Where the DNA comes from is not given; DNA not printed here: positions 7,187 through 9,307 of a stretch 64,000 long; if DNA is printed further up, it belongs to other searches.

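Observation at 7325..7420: Conserved inter-unit junction: VSP 3' motif, triple in-frame stops, and a (GTGATAG)n heptamer microsatellite that reads as (SD)n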

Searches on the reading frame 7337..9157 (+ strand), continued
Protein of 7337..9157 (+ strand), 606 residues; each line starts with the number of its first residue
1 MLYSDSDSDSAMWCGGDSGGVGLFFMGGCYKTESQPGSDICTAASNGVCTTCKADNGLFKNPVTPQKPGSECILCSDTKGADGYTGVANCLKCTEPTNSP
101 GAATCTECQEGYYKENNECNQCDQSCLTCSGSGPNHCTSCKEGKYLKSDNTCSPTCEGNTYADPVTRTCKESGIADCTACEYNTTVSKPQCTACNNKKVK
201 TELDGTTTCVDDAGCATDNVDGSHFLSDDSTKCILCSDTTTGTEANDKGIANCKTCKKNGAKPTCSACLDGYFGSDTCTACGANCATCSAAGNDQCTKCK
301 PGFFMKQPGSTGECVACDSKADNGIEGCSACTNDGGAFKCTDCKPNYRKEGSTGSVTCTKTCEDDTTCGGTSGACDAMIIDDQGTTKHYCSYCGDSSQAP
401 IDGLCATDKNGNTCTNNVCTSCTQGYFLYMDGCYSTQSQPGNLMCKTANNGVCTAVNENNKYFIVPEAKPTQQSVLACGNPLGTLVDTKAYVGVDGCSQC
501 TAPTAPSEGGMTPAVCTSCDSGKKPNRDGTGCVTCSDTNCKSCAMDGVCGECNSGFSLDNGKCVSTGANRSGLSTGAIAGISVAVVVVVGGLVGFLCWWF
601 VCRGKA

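Call 32: find_encoding_contigs(protein=P0023, flank=10000, max_places=3)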
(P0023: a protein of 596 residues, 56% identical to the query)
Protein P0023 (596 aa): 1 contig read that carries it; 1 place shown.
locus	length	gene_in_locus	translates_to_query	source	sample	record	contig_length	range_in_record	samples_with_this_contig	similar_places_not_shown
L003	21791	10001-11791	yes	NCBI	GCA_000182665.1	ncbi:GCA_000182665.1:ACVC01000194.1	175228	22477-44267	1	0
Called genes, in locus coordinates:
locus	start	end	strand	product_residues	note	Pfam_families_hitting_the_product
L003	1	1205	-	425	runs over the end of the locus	-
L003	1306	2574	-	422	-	PF23611:zf-C2H2_16 (weak)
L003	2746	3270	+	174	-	-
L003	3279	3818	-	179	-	PF00025:Arf, PF00503:G-alpha (faint), PF09439:SRPRB, PF00071:Ras, PF01926:MMR_HSR1 (weak), PF04670:Gtr1_RagA, PF08477:Roc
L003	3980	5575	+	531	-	PF00069:Pkinase (faint), PF00023:Ank (faint), PF13637:Ank_4 (faint), PF13857:Ank_5 (faint), PF13606:Ank_3 (faint), PF12796:Ank_2 (weak)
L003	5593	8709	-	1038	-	-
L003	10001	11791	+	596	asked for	PF03302:VSP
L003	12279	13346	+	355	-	-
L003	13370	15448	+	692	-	PF00856:SET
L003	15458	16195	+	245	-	PF13815:Dzip-like_N (weak)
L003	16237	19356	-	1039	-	PF12796:Ank_2, PF13637:Ank_4 (faint), PF13857:Ank_5 (faint), PF00023:Ank (faint), PF13606:Ank_3 (faint), PF08614:ATG16 (faint), PF12796:Ank_2, PF28422:CCDC89 (weak), +5 more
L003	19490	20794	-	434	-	PF00928:Adap_comp_sub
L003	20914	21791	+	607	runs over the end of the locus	PF16969:SRP68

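Call 39: find_encoding_contigs(protein=P0053, flank=10000, max_places=6)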
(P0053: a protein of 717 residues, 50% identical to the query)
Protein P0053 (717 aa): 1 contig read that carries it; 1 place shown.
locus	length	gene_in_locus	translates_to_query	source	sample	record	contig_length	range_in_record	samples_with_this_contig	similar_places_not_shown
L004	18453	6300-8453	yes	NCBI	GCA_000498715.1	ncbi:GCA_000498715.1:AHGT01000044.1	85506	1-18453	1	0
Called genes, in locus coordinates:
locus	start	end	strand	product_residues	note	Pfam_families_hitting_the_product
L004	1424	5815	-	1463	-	-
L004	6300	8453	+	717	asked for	PF03302:VSP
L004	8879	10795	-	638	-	PF00069:Pkinase, PF07714:PK_Tyr_Ser-Thr, PF12796:Ank_2, PF13637:Ank_4 (faint), PF00023:Ank (faint), PF13606:Ank_3 (faint), PF13857:Ank_5 (faint), PF12796:Ank_2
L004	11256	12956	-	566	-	-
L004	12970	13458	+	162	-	PF04096:Nucleoporin2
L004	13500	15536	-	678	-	PF14772:NYD-SP28, PF14775:NYD-SP28_assoc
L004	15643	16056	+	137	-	PF00833:Ribosomal_S17e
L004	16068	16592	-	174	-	-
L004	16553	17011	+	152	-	PF00831:Ribosomal_L29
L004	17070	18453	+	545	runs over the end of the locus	PF12832:MFS_1_like (weak), PF07690:MFS_1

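Call 48: find_encoding_contigs(protein=P0034, flank=3000, max_places=10)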
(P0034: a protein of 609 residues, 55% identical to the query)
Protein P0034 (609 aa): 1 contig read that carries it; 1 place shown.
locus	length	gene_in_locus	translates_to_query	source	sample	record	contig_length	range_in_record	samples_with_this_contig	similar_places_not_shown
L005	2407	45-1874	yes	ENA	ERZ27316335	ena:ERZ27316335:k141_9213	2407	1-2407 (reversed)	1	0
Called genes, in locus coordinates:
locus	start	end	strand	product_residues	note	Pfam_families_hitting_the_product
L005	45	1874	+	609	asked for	PF03302:VSP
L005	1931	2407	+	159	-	?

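Call 49: find_encoding_contigs(protein=P0005, flank=3000, max_places=10)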
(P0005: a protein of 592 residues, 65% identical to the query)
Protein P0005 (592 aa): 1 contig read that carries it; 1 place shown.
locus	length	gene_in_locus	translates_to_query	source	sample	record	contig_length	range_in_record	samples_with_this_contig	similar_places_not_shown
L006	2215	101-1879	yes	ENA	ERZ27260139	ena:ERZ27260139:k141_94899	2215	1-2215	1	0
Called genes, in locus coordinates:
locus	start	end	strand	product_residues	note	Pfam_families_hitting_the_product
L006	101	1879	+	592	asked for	PF03302:VSP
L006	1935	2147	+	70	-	PF03302:VSP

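Call 70: search_protein_families(library=pfam, proteins=[window:7337-9157:+])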
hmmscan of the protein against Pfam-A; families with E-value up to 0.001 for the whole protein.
window:7337-9157:+ (606 aa): 1 family
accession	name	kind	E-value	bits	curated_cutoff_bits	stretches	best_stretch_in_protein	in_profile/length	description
PF03302.18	VSP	-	1.5e-39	136.5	31.4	2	334-606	119-397/397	Giardia variant-specific surface protein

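Call 71: find_encoding_contigs(protein=P0044, flank=6000, max_places=3)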
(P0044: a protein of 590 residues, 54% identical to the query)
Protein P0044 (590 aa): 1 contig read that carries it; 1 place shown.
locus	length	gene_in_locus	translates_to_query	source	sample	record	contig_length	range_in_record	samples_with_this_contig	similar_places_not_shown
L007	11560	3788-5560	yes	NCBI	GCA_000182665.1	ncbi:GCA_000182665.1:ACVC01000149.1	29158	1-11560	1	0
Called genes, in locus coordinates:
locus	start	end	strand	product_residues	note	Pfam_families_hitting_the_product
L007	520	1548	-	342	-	-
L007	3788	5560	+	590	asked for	PF03302:VSP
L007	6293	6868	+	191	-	-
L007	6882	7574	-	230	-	-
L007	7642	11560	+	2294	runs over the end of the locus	PF00069:Pkinase, PF07714:PK_Tyr_Ser-Thr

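Call 72: find_encoding_contigs(protein=P0067, flank=6000, max_places=3)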
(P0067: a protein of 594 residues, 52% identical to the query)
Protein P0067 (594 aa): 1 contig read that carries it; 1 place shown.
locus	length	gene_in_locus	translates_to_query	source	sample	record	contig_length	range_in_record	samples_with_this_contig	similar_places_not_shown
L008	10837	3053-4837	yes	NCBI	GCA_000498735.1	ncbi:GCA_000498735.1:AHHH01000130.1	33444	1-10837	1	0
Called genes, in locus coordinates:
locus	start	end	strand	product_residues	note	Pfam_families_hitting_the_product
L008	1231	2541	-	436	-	PF03302:VSP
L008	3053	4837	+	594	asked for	PF03302:VSP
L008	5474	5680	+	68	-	-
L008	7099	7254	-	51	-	-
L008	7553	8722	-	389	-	PF01916:DS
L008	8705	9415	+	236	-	-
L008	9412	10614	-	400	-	PF00022:Actin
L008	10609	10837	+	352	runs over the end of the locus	-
